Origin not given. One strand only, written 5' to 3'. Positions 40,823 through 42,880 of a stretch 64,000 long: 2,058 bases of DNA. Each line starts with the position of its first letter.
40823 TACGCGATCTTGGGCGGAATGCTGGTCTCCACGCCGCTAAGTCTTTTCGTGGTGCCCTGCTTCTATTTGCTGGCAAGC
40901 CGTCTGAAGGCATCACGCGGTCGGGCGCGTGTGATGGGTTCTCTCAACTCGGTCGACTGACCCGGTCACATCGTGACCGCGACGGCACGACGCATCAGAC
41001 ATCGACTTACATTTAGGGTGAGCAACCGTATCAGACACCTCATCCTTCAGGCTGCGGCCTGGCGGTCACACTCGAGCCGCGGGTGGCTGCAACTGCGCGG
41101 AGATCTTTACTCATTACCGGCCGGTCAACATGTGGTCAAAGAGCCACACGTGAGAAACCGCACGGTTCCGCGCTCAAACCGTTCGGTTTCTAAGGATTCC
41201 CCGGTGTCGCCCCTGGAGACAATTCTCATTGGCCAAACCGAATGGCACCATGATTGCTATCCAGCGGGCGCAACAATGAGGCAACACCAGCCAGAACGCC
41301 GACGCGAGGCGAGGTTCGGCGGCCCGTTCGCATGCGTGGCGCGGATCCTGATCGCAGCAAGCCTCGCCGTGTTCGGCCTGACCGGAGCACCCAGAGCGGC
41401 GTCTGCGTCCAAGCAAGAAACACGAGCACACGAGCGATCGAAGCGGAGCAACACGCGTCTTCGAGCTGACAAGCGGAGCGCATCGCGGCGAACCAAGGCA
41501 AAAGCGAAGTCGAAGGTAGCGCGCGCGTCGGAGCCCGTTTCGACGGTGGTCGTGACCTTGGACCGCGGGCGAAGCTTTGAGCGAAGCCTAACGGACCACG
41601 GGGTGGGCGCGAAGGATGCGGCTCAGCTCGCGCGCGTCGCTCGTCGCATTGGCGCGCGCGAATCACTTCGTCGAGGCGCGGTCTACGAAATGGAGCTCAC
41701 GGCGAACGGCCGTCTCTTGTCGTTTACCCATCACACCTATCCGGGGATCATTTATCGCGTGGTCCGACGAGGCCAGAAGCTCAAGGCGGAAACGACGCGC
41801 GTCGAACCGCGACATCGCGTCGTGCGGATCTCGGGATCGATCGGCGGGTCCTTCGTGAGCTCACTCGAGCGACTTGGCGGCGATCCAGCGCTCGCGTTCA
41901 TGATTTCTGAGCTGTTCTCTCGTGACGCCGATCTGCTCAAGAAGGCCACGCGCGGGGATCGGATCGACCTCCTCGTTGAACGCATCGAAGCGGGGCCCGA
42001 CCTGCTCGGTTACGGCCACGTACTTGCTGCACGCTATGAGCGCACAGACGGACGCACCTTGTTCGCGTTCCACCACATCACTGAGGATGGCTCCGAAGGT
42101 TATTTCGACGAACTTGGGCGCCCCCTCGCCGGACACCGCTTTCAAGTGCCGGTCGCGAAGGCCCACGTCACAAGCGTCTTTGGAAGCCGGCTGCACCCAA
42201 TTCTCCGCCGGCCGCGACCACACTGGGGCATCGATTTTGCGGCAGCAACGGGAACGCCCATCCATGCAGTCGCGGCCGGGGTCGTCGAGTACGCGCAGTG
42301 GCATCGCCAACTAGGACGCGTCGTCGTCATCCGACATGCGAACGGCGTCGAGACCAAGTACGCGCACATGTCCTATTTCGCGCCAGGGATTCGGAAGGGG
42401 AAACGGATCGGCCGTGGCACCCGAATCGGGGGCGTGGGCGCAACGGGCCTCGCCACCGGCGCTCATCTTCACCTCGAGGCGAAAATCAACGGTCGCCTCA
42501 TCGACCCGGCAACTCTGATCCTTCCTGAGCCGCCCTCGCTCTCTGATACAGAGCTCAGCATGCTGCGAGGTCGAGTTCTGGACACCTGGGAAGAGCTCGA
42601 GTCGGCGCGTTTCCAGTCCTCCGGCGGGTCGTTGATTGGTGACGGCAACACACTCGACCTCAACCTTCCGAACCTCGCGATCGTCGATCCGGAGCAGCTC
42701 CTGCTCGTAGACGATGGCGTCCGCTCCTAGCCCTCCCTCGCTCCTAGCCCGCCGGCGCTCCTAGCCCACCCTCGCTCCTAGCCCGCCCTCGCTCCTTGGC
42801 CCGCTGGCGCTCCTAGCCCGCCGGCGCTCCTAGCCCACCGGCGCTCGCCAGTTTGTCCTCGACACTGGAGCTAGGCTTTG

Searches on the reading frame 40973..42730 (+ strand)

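Call 9: search_protein_families(library=pfam, proteins=[window:40973-42730:+])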
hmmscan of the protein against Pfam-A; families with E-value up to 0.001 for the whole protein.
window:40973-42730:+ (585 aa): 1 family
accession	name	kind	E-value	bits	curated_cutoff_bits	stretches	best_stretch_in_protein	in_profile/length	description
PF01551.29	Peptidase_M23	-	1.7e-29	102.3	28.7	1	416-512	2-96/96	Peptidase family M23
